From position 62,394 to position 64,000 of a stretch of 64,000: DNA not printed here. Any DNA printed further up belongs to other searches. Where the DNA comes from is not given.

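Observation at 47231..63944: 17-kb Wzx/Wzy-type glycan biosynthesis island with three GT-C (ArnT/PMT-like) enzymes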

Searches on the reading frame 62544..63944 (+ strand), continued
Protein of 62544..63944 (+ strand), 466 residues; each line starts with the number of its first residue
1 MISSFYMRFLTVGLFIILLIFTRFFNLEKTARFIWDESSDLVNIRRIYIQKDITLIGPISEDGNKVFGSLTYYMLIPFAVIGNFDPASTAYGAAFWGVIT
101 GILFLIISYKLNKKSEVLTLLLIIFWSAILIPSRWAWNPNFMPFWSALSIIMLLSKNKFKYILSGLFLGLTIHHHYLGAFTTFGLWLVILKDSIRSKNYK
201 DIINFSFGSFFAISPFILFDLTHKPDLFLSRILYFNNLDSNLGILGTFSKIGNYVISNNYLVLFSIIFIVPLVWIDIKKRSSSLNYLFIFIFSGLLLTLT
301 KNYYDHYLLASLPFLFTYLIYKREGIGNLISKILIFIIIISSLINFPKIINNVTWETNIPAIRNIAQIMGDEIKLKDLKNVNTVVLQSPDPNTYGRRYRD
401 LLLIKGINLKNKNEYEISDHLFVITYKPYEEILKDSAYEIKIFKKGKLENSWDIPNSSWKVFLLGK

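Call 90: find_encoding_contigs(protein=P0200, flank=6000, max_places=1)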
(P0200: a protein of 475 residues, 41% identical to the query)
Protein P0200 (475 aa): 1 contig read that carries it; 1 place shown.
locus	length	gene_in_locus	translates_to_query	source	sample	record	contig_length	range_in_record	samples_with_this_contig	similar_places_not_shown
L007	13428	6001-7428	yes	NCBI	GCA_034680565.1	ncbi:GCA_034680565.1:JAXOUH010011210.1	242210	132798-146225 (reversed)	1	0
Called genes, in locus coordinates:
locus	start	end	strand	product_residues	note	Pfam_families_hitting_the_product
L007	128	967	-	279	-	PF13489:Methyltransf_23, PF01209:Ubie_methyltran, PF05175:MTS (weak), PF07021:MetW, PF13649:Methyltransf_25, PF13847:Methyltransf_31, PF08241:Methyltransf_11, PF08242:Methyltransf_12, +3 more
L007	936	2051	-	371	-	PF20706:GT4-conflict (faint), PF13439:Glyco_transf_4, PF13579:Glyco_trans_4_4, PF00534:Glycos_transf_1, PF13692:Glyco_trans_1_4, PF13524:Glyco_trans_1_2 (weak)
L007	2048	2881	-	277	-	PF00535:Glycos_transf_2, PF10111:Glyco_tranf_2_2, PF13641:Glyco_tranf_2_3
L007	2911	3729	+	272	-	PF00535:Glycos_transf_2 (weak)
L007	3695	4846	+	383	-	PF01073:3Beta_HSD, PF01370:Epimerase, PF02719:Polysacc_synt_2, PF07993:NAD_binding_4, PF13460:NAD_binding_10, PF16363:GDP_Man_Dehyd, PF01370:Epimerase, PF16363:GDP_Man_Dehyd, +2 more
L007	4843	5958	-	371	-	PF13439:Glyco_transf_4, PF13579:Glyco_trans_4_4, PF20706:GT4-conflict, PF00534:Glycos_transf_1, PF13692:Glyco_trans_1_4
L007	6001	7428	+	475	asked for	-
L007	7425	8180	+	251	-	PF03848:TehB (weak), PF13489:Methyltransf_23, PF05175:MTS (weak), PF13847:Methyltransf_31, PF08241:Methyltransf_11, PF08242:Methyltransf_12, PF13649:Methyltransf_25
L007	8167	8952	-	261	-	PF00535:Glycos_transf_2, PF10111:Glyco_tranf_2_2 (weak)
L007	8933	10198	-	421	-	PF01943:Polysacc_synt, PF13440:Polysacc_synt_3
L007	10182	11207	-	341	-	PF13439:Glyco_transf_4, PF00534:Glycos_transf_1, PF13692:Glyco_trans_1_4, PF20706:GT4-conflict (weak), PF13524:Glyco_trans_1_2 (weak)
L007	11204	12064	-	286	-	PF00535:Glycos_transf_2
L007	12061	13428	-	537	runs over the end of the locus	PF02366:PMT, PF13231:PMT_2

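Call 91: find_encoding_contigs(protein=P0178, flank=6000, max_places=1)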
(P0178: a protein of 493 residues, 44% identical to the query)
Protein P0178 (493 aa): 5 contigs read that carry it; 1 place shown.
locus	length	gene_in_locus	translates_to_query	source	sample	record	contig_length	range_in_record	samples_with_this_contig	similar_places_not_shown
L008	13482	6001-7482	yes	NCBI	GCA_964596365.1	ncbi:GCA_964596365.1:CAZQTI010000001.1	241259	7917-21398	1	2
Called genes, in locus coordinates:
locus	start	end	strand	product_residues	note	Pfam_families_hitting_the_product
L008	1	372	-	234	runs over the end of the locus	PF00535:Glycos_transf_2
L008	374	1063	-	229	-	PF05401:NodS, PF13489:Methyltransf_23, PF05175:MTS (weak), PF05219:DREV, PF13847:Methyltransf_31, PF08241:Methyltransf_11, PF08242:Methyltransf_12, PF13649:Methyltransf_25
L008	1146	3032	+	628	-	PF13522:GATase_6, PF13537:GATase_7, PF00733:Asn_synthase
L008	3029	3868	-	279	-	PF00535:Glycos_transf_2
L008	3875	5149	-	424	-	PF01943:Polysacc_synt, PF13440:Polysacc_synt_3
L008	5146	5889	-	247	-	PF07021:MetW (weak), PF13847:Methyltransf_31 (faint), PF08241:Methyltransf_11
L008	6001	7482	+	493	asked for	-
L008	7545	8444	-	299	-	PF05575:V_cholerae_RfbT, PF02475:TRM5-TYW2_MTfase (weak), PF05050:Methyltransf_21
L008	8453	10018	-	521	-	PF13231:PMT_2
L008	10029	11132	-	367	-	PF13439:Glyco_transf_4, PF00534:Glycos_transf_1, PF13692:Glyco_trans_1_4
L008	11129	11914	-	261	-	PF13489:Methyltransf_23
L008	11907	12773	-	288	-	-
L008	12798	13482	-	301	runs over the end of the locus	-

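Call 92: find_encoding_contigs(protein=P0153, flank=6000, max_places=1)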
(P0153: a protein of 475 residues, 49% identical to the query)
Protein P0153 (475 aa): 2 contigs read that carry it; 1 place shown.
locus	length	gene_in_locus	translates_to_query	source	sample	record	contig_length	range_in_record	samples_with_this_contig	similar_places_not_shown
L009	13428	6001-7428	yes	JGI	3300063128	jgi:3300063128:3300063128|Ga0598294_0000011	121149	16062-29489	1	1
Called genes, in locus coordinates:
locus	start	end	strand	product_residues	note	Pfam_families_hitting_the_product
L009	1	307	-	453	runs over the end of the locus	PF04932:Wzy_C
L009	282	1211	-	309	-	PF00535:Glycos_transf_2, PF13641:Glyco_tranf_2_3, PF13632:Glyco_trans_2_3 (faint)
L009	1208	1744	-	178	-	-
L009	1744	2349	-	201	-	PF00132:Hexapep, PF14602:Hexapep_2 (weak)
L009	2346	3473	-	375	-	PF20706:GT4-conflict, PF00534:Glycos_transf_1, PF13692:Glyco_trans_1_4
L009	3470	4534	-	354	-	PF13439:Glyco_transf_4, PF20706:GT4-conflict (faint), PF00534:Glycos_transf_1, PF13692:Glyco_trans_1_4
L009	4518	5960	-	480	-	PF13231:PMT_2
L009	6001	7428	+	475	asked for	-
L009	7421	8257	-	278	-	PF00535:Glycos_transf_2, PF10111:Glyco_tranf_2_2, PF13641:Glyco_tranf_2_3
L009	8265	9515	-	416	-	PF13231:PMT_2 (weak)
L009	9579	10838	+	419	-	-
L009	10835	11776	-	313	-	PF00534:Glycos_transf_1, PF13692:Glyco_trans_1_4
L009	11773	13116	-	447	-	PF13231:PMT_2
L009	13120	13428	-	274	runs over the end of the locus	PF00535:Glycos_transf_2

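Call 93: find_encoding_contigs(protein=P0224, flank=6000, max_places=1)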
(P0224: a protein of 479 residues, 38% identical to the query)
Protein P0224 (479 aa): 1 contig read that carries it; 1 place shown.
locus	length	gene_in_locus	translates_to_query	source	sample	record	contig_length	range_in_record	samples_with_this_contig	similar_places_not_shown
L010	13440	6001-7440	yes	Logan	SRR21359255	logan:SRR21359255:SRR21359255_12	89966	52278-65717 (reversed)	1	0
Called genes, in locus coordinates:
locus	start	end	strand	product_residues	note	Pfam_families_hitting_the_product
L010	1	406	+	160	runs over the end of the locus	PF03031:NIF, PF00702:Hydrolase, PF13419:HAD_2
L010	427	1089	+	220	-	-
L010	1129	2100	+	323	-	PF01636:APH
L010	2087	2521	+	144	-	PF10463:Peptidase_U49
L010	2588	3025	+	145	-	PF00293:NUDIX (weak)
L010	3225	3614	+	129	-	PF18917:LiaI-LiaF-like_TM1, PF22570:LiaF-TM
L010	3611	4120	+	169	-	-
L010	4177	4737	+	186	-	PF13875:DUF4202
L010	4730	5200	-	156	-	PF03073:TspO_MBR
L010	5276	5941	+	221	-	-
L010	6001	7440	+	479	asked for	-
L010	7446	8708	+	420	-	PF01566:Nramp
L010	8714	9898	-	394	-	-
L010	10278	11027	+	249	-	PF01925:TauE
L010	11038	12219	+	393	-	PF00083:Sugar_tr, PF03825:Nuc_H_symport (weak), PF07690:MFS_1, PF13347:MFS_2 (faint), PF12832:MFS_1_like, PF06779:MFS_4 (weak), PF03209:PUCC, PF07690:MFS_1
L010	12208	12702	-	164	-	-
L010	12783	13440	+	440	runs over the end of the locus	PF00512:HisKA, PF02518:HATPase_c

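Call 95: find_related_loci(query=A1, collection=genome_contigs, flank=1500)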
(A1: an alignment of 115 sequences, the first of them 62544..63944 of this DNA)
Query A1 (466 aa) in genome_contigs; peptide patterns used: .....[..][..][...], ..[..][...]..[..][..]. (x = any residue, [..] = any of these).
120 stretches matched a pattern; 66 encode a relative of the query (tblastn E <= 1e-3); 65 distinct loci.
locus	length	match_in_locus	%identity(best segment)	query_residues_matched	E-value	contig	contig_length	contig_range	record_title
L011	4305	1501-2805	57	22-466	2e-168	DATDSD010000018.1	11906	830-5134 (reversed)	MAG TPA_asm: Patescibacteria group bacterium isolate SMAG_U7994 k141_189003, whole genome shotgun sequence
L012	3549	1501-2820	56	17-466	3e-171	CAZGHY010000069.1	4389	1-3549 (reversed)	MAG TPA_asm: uncultured Gammaproteobacteria bacterium isolate SRP286056_co2_319 genome assembly, contig: NODE_35235_leng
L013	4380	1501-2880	49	14-466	4e-134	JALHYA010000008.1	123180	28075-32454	MAG: Patescibacteria group bacterium isolate PFL142 seq_1300431, whole genome shotgun sequence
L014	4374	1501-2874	46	15-462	1e-118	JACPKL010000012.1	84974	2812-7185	MAG: Candidatus Daviesbacteria bacterium isolate NC_groundwater_493_Ag_S-0.1um_36_17 S35_SO-1_scaffold_487702, whole gen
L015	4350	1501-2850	43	23-462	3e-113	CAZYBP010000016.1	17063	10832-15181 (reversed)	MAG TPA_asm: uncultured Gammaproteobacteria bacterium isolate binchicken_co227_340 genome assembly, contig: NODE_6101_le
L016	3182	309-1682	39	14-466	3e-94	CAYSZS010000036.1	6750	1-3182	MAG TPA_asm: uncultured Gammaproteobacteria bacterium isolate SRP050083_co1_18 genome assembly, contig: NODE_6253_length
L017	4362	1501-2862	38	22-463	2e-90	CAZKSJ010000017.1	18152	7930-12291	MAG TPA_asm: uncultured Pseudomonadales bacterium isolate SRP239243_co2_85 genome assembly, contig: NODE_4964_length_181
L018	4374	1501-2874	41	9-462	5e-90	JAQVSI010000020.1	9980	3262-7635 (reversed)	MAG: Candidatus Shapirobacteria bacterium isolate STF1_270 NODE_21822_length_9980_cov_5.175378_Sandtown_F1, whole genome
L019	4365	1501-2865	41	14-462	6e-90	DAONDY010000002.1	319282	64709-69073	MAG TPA_asm: Candidatus Woesebacteria bacterium isolate AMR_MDS_3883 NODE_5_length_319282_cov_11.424692, whole genome sh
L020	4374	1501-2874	41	20-465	2e-89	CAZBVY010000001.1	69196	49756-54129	MAG TPA_asm: uncultured Pseudomonadales bacterium isolate binchicken_co212_140 genome assembly, contig: NODE_688_length_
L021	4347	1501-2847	36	22-466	3e-89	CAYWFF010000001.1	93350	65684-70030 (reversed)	MAG TPA_asm: uncultured Gammaproteobacteria bacterium isolate SRP193661_co1_213 genome assembly, contig: NODE_283_length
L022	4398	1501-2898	36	10-466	5e-87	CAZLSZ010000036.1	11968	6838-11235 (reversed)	MAG TPA_asm: uncultured Gammaproteobacteria bacterium isolate SRP170004_co1_21 genome assembly, contig: NODE_8599_length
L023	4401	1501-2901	37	8-466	2e-86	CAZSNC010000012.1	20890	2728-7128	MAG TPA_asm: uncultured Gammaproteobacteria bacterium isolate SRP278252_co1_260 genome assembly, contig: NODE_4216_lengt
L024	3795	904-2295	36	6-462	2e-86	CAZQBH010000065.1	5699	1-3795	MAG TPA_asm: uncultured Pseudomonadales bacterium isolate SRP170004_co1_119 genome assembly, contig: NODE_23018_length_5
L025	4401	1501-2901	35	14-465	4e-86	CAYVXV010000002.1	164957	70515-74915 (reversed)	MAG TPA_asm: uncultured Pseudomonadales bacterium isolate SRP193661_co2_36 genome assembly, contig: NODE_47_length_16495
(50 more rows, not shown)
